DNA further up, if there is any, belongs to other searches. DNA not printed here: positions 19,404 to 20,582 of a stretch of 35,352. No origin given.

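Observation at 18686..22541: LacI-controlled operon combining a genuine-looking GDP-mannose 3,5-epimerase with a GHMP sugar kinase and a HIGH-motif nucleotidyltransferase: candidate Leloir-like route for an L-sugar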

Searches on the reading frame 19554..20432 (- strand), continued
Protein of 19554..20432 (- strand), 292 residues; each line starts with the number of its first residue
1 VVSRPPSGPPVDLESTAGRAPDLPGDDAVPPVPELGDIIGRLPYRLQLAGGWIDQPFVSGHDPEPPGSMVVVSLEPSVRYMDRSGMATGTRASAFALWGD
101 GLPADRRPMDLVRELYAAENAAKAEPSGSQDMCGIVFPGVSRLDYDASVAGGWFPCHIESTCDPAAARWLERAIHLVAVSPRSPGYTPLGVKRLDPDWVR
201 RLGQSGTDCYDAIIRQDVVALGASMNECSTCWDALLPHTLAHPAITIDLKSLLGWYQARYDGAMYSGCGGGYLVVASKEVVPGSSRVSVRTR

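Call 76: find_homologous_proteins(query=L060:5563-6717:-, max_evalue=1e-10)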
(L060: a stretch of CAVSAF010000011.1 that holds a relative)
Query L060:5563-6717:- (384 aa): 8000 proteins with E <= 1e-10 among 8000 candidates; the best 120 are listed.
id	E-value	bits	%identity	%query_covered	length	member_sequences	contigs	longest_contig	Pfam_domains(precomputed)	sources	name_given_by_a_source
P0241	4.7e-250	847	95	100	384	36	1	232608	PF01467.33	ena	-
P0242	1.5e-232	790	89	100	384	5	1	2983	PF01467.33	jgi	-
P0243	9.6e-232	787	89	99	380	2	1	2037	PF01467.33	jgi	jgi:cytidyltransferase-like protein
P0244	1.7e-231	786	89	99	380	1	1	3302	PF01467.33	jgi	jgi:cytidyltransferase-like protein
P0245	5.0e-229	778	88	99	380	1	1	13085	PF01467.33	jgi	jgi:cytidyltransferase-like protein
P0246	1.7e-228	776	88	99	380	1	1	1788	PF01467.33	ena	-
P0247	2.5e-226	769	86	99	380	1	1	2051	PF01467.33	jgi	jgi:cytidyltransferase-like protein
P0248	4.7e-225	765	86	99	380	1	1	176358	PF01467.33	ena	-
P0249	9.3e-225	764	89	96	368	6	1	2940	PF01467.33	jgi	jgi:cytidyltransferase-like protein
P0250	1.5e-224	763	86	99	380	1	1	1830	PF01467.33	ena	-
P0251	5.1e-224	761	86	99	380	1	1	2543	PF01467.33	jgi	jgi:cytidyltransferase-like protein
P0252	2.5e-222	756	86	99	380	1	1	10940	PF01467.33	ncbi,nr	ncbi:MAG TPA: adenylyltransferase/cytidyltransferase family protein [Anaerolineaceae bacterium]|nr:a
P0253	1.2e-221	754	86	99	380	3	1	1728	PF01467.33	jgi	-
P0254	4.5e-221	752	85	99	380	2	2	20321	PF01467.33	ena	-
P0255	1.1e-220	750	84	99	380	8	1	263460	PF01467.33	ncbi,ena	-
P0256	1.2e-220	750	85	99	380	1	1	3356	PF01467.33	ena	-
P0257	4.8e-219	745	84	99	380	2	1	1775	PF01467.33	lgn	-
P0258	1.8e-217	740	83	99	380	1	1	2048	PF01467.33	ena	-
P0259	5.5e-217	738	83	99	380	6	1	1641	PF01467.33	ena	-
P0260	6.3e-217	738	83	99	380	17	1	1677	PF01467.33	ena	-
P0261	7.1e-217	738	83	99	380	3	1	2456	PF01467.33,PF08544.19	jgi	jgi:cytidyltransferase-like protein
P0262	8.6e-217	738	83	98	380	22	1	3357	PF01467.33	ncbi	-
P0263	1.2e-216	737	83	99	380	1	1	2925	PF01467.33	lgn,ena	-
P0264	1.5e-216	737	83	100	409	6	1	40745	PF01467.33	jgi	jgi:cytidyltransferase-like protein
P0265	2.7e-216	736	84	99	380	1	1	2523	PF01467.33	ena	-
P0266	5.1e-216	735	83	99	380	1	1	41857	PF01467.33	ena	-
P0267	1.1e-215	734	82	99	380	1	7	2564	PF01467.33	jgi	-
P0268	1.5e-215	734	82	99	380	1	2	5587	PF01467.33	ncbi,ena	-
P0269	2.8e-215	733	83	99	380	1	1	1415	PF01467.33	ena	-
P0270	4.5e-215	732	83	99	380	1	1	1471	PF01467.33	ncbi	-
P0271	5.5e-215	732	83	99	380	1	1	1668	PF01467.33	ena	-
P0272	6.3e-215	731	83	99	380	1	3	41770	PF01467.33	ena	-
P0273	1.1e-214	731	82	99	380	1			PF01467.33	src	-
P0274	2.5e-214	730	82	99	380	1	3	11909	PF01467.33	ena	-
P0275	2.5e-214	729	86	96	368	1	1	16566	PF01467.33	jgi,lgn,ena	-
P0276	3.2e-214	729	81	100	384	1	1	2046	PF01467.33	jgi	-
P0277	1.7e-213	727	81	99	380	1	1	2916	PF01467.33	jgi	-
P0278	6.7e-213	725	82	99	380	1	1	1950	PF01467.33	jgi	-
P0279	2.3e-212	723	81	99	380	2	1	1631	PF01467.33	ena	-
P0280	2.5e-212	723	80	100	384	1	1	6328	PF01467.33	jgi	jgi:cytidyltransferase-like protein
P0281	2.9e-212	723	81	99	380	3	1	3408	PF01467.33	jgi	-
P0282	4.1e-212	722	81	99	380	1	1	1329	PF01467.33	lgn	-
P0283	4.5e-212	722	81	99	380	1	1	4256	PF01467.33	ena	-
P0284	4.6e-212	722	82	100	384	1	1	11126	PF01467.33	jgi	-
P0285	4.6e-212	722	82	99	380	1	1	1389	PF01467.33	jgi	jgi:cytidyltransferase-like protein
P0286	4.6e-212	722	81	99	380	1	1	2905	PF01467.33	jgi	-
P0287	6.7e-212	722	80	99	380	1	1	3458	PF01467.33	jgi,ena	-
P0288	6.9e-212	721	82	99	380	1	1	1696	PF01467.33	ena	-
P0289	1.4e-211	720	81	99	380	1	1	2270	PF01467.33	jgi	-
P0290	2.1e-211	720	81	99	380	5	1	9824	PF01467.33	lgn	-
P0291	2.4e-211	720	81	99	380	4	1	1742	PF01467.33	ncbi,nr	ncbi:MAG: adenylyltransferase/cytidyltransferase family protein [Chloroflexi bacterium]|nr:adenylylt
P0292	3.0e-211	719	80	99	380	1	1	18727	PF01467.33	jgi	jgi:cytidyltransferase-like protein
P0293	3.2e-211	719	81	99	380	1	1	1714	PF01467.33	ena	-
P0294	3.8e-211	719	82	99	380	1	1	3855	PF01467.33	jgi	-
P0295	4.0e-211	719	83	96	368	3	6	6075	PF01467.33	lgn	-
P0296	4.0e-211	719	80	99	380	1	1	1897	PF01467.33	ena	-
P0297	5.1e-211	719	82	99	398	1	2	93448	PF01467.33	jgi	jgi:cytidyltransferase-like protein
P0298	6.7e-211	718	80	99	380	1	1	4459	PF01467.33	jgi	jgi:cytidyltransferase-like protein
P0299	1.1e-210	718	81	99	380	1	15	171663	PF01467.33,PF08544.19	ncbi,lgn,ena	-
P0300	1.3e-210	717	81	99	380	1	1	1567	PF01467.33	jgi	jgi:cytidyltransferase-like protein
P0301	1.7e-210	717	81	99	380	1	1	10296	PF01467.33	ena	-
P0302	2.0e-210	717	81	99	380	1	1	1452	PF01467.33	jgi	-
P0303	2.3e-210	716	81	99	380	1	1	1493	PF01467.33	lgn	-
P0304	2.6e-210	716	79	100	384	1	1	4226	PF01467.33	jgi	jgi:cytidyltransferase-like protein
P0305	3.0e-210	716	81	99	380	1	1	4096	PF01467.33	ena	-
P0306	3.2e-210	716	80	99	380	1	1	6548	PF01467.33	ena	-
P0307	3.8e-210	716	81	99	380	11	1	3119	PF01467.33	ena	-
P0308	4.3e-210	716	82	97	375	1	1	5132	PF01467.33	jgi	-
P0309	5.2e-210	715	80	99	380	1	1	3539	PF01467.33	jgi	jgi:cytidyltransferase-like protein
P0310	7.8e-210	715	81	99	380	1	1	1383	PF01467.33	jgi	jgi:cytidyltransferase-like protein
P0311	1.1e-209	714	80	99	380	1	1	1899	PF01467.33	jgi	jgi:cytidyltransferase-like protein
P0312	1.1e-209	714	79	99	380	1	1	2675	PF01467.33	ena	-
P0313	1.1e-209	714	81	99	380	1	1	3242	PF01467.33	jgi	-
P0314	1.2e-209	714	80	99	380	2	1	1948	PF01467.33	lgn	-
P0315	1.2e-209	714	81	99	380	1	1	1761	PF01467.33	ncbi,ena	-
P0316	1.4e-209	714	81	99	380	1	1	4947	PF01467.33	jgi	-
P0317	2.1e-209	713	80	98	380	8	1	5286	PF01467.33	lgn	-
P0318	2.2e-209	713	81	99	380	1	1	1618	PF01467.33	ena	-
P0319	2.9e-209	713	81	99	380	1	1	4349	PF01467.33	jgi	-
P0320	4.5e-209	712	80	99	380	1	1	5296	PF01467.33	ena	-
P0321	4.7e-209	712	83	96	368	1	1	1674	PF01467.33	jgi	jgi:cytidyltransferase-like protein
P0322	7.2e-209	712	79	99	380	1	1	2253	PF01467.33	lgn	-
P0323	8.5e-209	711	80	99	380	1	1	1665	PF01467.33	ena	-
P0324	1.0e-208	711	79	99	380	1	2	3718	PF01467.33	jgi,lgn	jgi:cytidyltransferase-like protein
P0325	1.3e-208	711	80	99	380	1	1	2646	PF01467.33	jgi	jgi:cytidyltransferase-like protein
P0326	1.9e-208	710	79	99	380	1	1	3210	PF01467.33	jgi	jgi:cytidyltransferase-like protein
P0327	2.1e-208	710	84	96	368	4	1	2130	PF01467.33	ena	-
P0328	3.4e-208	709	80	99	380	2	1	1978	PF01467.33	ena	-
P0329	3.4e-208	709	79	99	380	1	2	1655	PF01467.33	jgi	jgi:cytidyltransferase-like protein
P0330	3.9e-208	709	84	96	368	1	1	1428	PF01467.33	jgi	-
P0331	4.5e-208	709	80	99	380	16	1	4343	PF01467.33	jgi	-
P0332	6.8e-208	708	79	99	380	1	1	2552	PF01467.33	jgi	jgi:cytidyltransferase-like protein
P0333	8.9e-208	708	83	96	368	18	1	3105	PF01467.33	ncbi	-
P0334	1.1e-207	708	79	99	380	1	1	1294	PF01467.33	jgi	-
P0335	1.6e-207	707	80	99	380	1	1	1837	PF01467.33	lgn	-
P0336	1.8e-207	707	80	99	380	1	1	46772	PF01467.33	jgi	-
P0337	2.0e-207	707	80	99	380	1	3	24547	PF01467.33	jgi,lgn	jgi:cytidyltransferase-like protein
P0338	2.1e-207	707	80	99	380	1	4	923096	PF01467.33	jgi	jgi:cytidyltransferase-like protein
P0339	2.3e-207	707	79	99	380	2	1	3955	PF01467.33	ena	-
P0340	2.7e-207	706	78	99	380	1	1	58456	PF01467.33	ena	-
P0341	3.0e-207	706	80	99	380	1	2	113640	PF01467.33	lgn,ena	-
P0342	6.1e-207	705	79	99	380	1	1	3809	PF01467.33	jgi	jgi:cytidyltransferase-like protein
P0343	6.4e-207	705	79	99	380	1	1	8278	PF01467.33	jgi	jgi:cytidyltransferase-like protein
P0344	7.7e-207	705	79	99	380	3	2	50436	PF01467.33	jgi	-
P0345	8.1e-207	705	79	99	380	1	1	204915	PF01467.33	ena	-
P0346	8.7e-207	705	78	99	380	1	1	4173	PF01467.33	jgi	jgi:cytidyltransferase-like protein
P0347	1.0e-206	704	77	99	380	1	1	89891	PF01467.33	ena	-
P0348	1.7e-206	704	79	99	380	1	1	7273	PF01467.33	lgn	-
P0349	2.0e-206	703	79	99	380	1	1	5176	PF01467.33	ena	-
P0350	2.1e-206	703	79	99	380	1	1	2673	PF01467.33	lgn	-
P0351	2.7e-206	703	78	99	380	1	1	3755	PF01467.33,PF08544.19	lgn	-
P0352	4.4e-206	702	78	99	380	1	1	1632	PF01467.33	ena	-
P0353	5.0e-206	702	79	99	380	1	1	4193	PF01467.33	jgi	jgi:cytidyltransferase-like protein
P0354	7.5e-206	702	77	99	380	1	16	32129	PF01467.33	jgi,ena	jgi:cytidyltransferase-like protein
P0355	9.4e-206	701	79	99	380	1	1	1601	PF01467.33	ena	-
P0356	9.7e-206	701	78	99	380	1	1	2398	PF01467.33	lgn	-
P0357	1.0e-205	701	79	99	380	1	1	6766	PF01467.33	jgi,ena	-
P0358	1.2e-205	701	77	99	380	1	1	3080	PF01467.33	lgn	-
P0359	1.2e-205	701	79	99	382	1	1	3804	PF01467.33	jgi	jgi:cytidyltransferase-like protein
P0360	1.3e-205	701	79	98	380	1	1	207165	PF01467.33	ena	-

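Call 77: search_protein_representatives(alignment_id=A1)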
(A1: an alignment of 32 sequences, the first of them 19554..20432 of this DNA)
Query: 32 sequences, 277 profile positions. Proteins with E-value up to 0.001 (for the whole library): 791; up to 1e-10: 543; up to 1e-30: 174. The best 150 are listed.
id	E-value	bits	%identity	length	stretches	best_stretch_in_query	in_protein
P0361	7.4e-129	445.0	-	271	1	15-275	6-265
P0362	2.2e-124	430.3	-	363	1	7-236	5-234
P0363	8.2e-102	356.3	-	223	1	54-276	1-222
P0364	6.6e-85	300.9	-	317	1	10-196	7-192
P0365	2.8e-81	289.0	-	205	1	54-204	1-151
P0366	3.6e-74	265.7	-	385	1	16-276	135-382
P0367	4.2e-73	262.2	-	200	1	22-172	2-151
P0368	4.3e-73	262.1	-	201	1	54-211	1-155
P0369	1.2e-72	260.7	-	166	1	15-178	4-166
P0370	1.3e-71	257.3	-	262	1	26-275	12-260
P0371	2.6e-71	256.3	-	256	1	20-274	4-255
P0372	3.5e-71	255.9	-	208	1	40-208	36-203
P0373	1.5e-70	253.7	-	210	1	90-253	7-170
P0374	2.7e-69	249.7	-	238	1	91-239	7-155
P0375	3.7e-66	239.4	-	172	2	82-199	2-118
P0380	5.7e-64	232.2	-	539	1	26-276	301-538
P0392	1.3e-57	211.4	-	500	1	17-266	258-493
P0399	5.6e-54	199.4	-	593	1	25-276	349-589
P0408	2.5e-52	194.0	-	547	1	14-276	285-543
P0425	8.1e-47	175.9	-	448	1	26-275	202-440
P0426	9.1e-47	175.8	-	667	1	26-274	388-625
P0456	2.3e-42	161.3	-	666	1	24-276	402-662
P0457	2.5e-42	161.2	-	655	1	17-275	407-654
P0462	3.8e-41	157.3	-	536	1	27-275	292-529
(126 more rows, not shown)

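Call 78: search_protein_families(library=pfam, proteins=[P0380, P0399, P0426, P0456, P0457, P0392, P0408, P0462, P0366, P0425], max_evalue=0.001)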
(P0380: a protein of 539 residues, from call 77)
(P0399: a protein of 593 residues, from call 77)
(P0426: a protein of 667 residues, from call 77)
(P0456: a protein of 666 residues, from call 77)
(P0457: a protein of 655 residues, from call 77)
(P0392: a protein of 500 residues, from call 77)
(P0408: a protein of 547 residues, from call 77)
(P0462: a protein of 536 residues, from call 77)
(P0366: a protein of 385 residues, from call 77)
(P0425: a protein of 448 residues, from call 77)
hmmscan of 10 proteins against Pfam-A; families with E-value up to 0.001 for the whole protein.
P0380 (539 aa): 2 families
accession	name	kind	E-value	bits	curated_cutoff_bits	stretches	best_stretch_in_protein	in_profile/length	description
PF01467.32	CTP_transf_like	-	1.9e-23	83.6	21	2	26-160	2-132/133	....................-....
PF06574.18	FAD_syn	-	0.00056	20.2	27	0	168-195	5-32/158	FAD synthetase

P0399 (593 aa): 2 families
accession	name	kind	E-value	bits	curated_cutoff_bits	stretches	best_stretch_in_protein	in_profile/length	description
PF05336.19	rhaM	-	2e-19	70.2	23.4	1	11-109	4-103/105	L-rhamnose mutarotase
PF01467.32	CTP_transf_like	-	1.6e-13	51.4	21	1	219-346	2-131/133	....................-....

P0426 (667 aa): 5 families
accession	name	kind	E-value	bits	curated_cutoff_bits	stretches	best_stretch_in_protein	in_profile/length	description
PF00535.33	Glycos_transf_2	-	2.1e-28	99.8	23.3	1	16-135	1-117/168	Glycosyl transferase family 2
PF13641.12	Glyco_tranf_2_3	-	1.6e-14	54.9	27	1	14-238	2-227/230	Glycosyltransferase like family 2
PF10111.15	Glyco_tranf_2_2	-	3.9e-11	43.4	27.3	1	16-115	1-100/276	Glycosyltransferase like family 2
PF13632.12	Glyco_trans_2_3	-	8.7e-10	39.2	27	1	99-294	1-196/198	Glycosyl transferase family group 2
PF13506.12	Glyco_transf_21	-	0.00016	21.7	21.7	1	91-223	25-155/174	Glycosyl transferase family 21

P0456 (666 aa): 1 family
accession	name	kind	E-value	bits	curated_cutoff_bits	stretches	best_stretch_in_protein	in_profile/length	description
PF01467.32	CTP_transf_like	-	1.3e-17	64.6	21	1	224-352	2-132/133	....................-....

P0457 (655 aa): 3 families
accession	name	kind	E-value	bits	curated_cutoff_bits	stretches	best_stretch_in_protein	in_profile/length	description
PF01048.26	PNP_UDP_1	-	6.7e-12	45.7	25.1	1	8-247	3-228/233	Phosphorylase superfamily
PF08544.19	GHMP_kinases_C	-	1.3e-06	29.1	21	1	578-644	2-71/85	GHMP kinases C terminal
PF01467.32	CTP_transf_like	-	4.9e-05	24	21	1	296-379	6-86/133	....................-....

P0392 (500 aa): 0 families

P0408 (547 aa): 1 family
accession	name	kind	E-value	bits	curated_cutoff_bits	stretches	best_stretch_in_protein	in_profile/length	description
PF01467.32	CTP_transf_like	-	2e-12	47.9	21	1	153-248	2-94/133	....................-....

P0462 (536 aa): 2 families
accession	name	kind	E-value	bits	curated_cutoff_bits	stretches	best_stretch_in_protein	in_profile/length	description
PF01467.32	CTP_transf_like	-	1.7e-10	41.7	21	1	160-254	2-93/133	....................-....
PF08544.19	GHMP_kinases_C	-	3.7e-07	30.9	21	1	456-520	4-69/85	GHMP kinases C terminal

P0366 (385 aa): 1 family
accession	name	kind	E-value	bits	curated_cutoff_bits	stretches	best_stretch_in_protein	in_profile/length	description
PF01467.32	CTP_transf_like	-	7.8e-12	46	21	1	8-98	2-89/133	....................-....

P0425 (448 aa): 2 families
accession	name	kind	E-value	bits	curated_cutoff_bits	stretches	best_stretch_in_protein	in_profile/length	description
PF12919.13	TcdA_TcdB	-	6e-09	36.1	23.6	1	4-42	1-38/382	TcdA/TcdB catalytic glycosyltransferase domain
PF04488.21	Gly_transf_sug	-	6.8e-08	33.5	23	1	21-90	5-84/93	Glycosyltransferase sugar-binding region containing DXD motif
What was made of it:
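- Some distant members of the kinase superfamily are fused to glycosyltransferases (call 78), so anabolic use occurs in the wider family. Some distant family members are fused to GT2 or TcdA-like glycosyltransferases (call 78).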

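Call 79: find_encoding_contigs(protein=P0338, flank=7000, max_places=3)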
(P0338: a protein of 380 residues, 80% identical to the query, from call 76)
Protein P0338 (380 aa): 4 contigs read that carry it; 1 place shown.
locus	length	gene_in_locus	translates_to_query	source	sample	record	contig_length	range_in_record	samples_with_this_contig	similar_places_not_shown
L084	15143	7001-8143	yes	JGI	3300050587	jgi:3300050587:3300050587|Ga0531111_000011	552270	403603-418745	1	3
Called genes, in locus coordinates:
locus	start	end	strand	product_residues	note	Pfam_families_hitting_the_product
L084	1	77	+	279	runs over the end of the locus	PF00072:Response_reg, PF12833:HTH_18, PF00165:HTH_AraC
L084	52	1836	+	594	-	PF02743:dCache_1, PF00672:HAMP, PF06580:His_kinase, PF02518:HATPase_c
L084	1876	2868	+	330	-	PF00532:Peripla_BP_1, PF13407:Peripla_BP_4, PF13377:Peripla_BP_3 (weak)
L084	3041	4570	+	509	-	PF00005:ABC_tran, PF13304:AAA_21 (faint), PF00005:ABC_tran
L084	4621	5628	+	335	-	PF02653:BPD_transp_2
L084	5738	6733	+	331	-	PF00532:Peripla_BP_1, PF13407:Peripla_BP_4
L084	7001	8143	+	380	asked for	PF01467:CTP_transf_like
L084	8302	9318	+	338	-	PF00356:LacI, PF00532:Peripla_BP_1, PF13407:Peripla_BP_4, PF13377:Peripla_BP_3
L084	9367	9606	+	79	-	-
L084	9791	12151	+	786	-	-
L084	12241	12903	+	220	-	PF01022:HTH_5, PF12840:HTH_20, PF09860:DUF2087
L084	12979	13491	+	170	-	PF05239:PRC (faint)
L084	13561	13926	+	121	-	PF20460:DUF6713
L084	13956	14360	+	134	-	-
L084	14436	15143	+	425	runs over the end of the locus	PF13088:BNR_2 (faint), PF15902:Sortilin-Vps10 (faint)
